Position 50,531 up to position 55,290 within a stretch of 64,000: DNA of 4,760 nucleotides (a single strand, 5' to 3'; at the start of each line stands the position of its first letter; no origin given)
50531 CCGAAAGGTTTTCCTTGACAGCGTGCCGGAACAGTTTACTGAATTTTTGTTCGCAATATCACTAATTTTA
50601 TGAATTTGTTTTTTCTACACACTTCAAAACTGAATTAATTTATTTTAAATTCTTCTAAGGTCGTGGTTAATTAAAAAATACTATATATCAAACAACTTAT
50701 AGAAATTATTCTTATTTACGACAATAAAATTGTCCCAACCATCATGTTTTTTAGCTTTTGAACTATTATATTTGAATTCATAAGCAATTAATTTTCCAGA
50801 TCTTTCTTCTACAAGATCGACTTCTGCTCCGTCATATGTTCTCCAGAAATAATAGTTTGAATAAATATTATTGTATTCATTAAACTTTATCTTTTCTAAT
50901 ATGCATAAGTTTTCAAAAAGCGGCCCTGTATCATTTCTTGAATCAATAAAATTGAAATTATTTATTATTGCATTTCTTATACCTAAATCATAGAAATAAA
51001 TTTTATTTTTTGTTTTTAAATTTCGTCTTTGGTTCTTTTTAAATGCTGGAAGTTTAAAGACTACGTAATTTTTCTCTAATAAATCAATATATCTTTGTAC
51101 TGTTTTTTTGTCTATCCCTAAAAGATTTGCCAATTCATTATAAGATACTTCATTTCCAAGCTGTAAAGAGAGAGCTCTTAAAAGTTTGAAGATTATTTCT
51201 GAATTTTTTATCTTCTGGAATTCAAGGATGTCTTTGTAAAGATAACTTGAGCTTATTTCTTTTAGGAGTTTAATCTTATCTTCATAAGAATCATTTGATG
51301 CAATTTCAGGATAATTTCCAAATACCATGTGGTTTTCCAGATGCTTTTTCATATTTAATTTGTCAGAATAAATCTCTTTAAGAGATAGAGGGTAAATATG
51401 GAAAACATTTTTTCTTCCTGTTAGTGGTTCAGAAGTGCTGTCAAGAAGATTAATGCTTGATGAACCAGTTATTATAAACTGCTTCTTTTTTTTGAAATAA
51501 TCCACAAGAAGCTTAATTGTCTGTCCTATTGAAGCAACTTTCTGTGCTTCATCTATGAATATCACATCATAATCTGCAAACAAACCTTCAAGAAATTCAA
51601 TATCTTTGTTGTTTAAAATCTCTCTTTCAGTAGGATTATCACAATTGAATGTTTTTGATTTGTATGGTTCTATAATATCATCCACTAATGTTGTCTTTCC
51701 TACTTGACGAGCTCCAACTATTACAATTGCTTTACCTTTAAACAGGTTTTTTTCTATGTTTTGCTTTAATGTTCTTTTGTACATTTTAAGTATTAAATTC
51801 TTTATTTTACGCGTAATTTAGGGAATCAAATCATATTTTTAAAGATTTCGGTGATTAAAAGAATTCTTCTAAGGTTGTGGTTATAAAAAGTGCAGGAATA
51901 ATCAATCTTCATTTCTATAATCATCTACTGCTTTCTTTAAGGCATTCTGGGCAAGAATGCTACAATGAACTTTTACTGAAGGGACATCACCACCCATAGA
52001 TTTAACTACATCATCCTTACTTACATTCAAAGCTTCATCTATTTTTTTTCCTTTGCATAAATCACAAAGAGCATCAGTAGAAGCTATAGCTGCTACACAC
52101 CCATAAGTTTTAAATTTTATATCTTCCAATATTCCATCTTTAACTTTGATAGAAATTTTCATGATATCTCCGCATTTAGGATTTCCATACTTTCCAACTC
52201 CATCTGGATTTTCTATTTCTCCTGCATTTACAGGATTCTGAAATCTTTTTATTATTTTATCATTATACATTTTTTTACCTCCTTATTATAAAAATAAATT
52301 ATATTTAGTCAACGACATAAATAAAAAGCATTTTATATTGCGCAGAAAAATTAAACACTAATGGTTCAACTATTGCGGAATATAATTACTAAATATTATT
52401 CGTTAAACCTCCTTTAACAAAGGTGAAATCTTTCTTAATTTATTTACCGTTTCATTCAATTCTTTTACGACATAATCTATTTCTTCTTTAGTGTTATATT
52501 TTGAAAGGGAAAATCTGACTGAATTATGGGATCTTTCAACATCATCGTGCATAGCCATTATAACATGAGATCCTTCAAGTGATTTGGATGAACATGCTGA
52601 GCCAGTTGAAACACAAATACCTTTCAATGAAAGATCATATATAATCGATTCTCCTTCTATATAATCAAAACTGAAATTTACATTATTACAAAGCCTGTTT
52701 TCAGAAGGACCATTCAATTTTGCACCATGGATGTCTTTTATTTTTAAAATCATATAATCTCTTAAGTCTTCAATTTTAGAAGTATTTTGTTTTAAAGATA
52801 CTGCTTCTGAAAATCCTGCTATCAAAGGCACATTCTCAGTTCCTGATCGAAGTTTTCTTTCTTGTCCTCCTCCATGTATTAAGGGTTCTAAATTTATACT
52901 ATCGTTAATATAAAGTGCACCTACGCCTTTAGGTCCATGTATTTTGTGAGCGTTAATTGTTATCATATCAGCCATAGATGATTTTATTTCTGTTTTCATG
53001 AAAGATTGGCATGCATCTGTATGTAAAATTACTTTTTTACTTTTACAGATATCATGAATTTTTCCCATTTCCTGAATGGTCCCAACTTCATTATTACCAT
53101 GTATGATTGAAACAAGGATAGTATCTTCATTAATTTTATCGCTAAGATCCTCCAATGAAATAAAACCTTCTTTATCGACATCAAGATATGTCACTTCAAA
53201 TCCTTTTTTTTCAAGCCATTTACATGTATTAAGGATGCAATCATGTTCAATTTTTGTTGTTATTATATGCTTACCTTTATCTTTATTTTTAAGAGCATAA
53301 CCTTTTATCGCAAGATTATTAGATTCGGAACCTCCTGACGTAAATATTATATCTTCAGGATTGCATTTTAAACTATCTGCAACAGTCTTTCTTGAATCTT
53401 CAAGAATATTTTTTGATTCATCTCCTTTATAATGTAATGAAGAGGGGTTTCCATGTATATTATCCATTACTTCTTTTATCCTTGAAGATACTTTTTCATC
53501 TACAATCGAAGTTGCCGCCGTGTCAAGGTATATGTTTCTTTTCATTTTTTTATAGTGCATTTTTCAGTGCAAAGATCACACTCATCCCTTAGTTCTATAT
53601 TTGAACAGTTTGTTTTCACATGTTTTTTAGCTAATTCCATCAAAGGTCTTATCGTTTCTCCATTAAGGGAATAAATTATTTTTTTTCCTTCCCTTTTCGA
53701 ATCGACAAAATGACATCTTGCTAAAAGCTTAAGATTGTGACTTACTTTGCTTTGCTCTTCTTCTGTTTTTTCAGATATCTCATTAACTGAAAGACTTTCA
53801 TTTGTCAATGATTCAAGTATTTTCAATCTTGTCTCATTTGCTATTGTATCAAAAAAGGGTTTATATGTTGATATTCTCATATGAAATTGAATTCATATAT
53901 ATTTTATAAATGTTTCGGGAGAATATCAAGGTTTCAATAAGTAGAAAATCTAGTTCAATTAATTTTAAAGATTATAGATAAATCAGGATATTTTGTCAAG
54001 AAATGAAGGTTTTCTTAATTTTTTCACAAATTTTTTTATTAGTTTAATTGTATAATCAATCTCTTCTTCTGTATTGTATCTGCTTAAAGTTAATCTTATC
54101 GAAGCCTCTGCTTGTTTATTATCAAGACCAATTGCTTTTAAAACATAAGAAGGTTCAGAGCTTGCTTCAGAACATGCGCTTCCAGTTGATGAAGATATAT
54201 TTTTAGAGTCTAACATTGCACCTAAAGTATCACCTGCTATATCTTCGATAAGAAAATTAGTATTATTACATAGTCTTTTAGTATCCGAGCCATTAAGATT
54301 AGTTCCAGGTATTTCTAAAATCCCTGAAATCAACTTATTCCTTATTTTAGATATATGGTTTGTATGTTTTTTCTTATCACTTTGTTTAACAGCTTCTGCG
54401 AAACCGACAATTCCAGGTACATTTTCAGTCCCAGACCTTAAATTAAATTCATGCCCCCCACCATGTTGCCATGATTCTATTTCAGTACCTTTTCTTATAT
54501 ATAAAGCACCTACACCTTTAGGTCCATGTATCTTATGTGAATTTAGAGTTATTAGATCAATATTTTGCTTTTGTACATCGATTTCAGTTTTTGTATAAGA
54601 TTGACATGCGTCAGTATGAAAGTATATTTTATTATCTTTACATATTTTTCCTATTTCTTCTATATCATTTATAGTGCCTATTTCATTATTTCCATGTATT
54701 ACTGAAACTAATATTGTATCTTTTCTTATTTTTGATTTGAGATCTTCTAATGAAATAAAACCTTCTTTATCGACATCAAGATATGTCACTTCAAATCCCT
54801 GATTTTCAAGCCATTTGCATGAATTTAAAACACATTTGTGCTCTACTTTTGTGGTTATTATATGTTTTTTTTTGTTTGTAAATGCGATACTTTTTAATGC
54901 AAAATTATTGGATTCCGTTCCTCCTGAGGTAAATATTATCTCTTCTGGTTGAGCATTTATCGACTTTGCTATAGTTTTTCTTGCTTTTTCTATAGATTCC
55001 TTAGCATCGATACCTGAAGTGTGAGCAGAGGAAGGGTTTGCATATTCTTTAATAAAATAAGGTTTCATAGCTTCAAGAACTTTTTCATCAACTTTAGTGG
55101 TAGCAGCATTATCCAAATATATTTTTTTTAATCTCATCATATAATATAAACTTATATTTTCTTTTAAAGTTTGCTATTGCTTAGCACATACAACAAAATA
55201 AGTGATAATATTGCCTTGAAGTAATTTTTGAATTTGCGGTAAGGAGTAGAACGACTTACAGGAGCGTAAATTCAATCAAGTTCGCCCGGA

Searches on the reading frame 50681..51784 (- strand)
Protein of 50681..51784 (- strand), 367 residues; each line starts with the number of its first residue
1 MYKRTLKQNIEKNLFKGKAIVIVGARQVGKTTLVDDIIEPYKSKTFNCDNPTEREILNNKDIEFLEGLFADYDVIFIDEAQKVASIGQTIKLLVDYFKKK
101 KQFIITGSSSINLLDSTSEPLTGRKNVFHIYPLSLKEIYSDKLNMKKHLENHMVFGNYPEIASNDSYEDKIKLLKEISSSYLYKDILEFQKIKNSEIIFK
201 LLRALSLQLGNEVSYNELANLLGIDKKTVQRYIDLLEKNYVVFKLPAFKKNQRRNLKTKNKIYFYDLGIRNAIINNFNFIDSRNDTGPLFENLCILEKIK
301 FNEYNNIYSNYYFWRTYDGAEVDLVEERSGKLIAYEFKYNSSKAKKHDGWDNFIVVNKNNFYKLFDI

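Call 88: search_protein_families(library=pfam, proteins=[window:50681-51784:-], max_evalue=0.00001)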
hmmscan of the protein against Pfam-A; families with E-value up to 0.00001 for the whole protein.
window:50681-51784:- (367 aa): 2 families
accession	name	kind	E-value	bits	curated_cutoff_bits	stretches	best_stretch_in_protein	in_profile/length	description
PF13635.12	DUF4143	-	2.6e-38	131.7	28.1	1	184-340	2-160/160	Domain of unknown function (DUF4143)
PF13173.12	AAA_14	-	2.7e-29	102.2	27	1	17-138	2-128/129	AAA domain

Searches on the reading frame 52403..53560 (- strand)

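Call 88: search_protein_families(library=pfam, proteins=[window:52403-53560:-], max_evalue=0.00001)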
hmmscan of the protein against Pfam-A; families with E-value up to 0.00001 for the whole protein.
window:52403-53560:- (385 aa): 3 families
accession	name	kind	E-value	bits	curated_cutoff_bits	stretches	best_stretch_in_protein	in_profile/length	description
PF00266.25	Aminotran_5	-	1.2e-74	252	21.5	1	10-364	1-371/371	Aminotransferase class-V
PF01041.23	DegT_DnrJ_EryC1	-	1.8e-07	31.2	19.8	1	72-188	43-151/360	DegT/DnrJ/EryC1/StrS aminotransferase family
PF01212.27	Beta_elim_lyase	-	1.2e-06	28.5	27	1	44-187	28-173/288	Beta-eliminating lyase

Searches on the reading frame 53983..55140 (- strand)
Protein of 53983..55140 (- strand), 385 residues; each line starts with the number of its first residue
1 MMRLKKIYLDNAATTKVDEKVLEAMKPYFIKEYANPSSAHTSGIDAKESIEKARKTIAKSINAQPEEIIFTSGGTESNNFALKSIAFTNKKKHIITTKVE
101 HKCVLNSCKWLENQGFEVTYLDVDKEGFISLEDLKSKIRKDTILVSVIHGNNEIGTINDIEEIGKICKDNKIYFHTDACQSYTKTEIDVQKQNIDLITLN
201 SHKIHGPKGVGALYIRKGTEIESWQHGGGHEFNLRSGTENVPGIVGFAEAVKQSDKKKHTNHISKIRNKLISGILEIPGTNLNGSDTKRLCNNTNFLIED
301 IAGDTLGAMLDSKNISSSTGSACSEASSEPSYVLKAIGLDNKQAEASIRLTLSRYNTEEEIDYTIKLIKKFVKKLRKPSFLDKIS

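Call 88: search_protein_families(library=pfam, proteins=[window:53983-55140:-], max_evalue=0.00001)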
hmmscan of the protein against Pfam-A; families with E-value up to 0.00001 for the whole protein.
window:53983-55140:- (385 aa): 4 families
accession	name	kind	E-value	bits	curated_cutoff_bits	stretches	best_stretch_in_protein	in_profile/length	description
PF00266.25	Aminotran_5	-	3.1e-89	300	21.5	1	7-363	1-370/371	Aminotransferase class-V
PF01041.23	DegT_DnrJ_EryC1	-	3.6e-09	36.8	19.8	1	67-183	41-151/360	DegT/DnrJ/EryC1/StrS aminotransferase family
PF01212.27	Beta_elim_lyase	-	1.4e-08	34.8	27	1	66-179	48-170/288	Beta-eliminating lyase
PF00155.27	Aminotran_1_2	-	3.4e-06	26.9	19.7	1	20-176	21-184/361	Aminotransferase class I and II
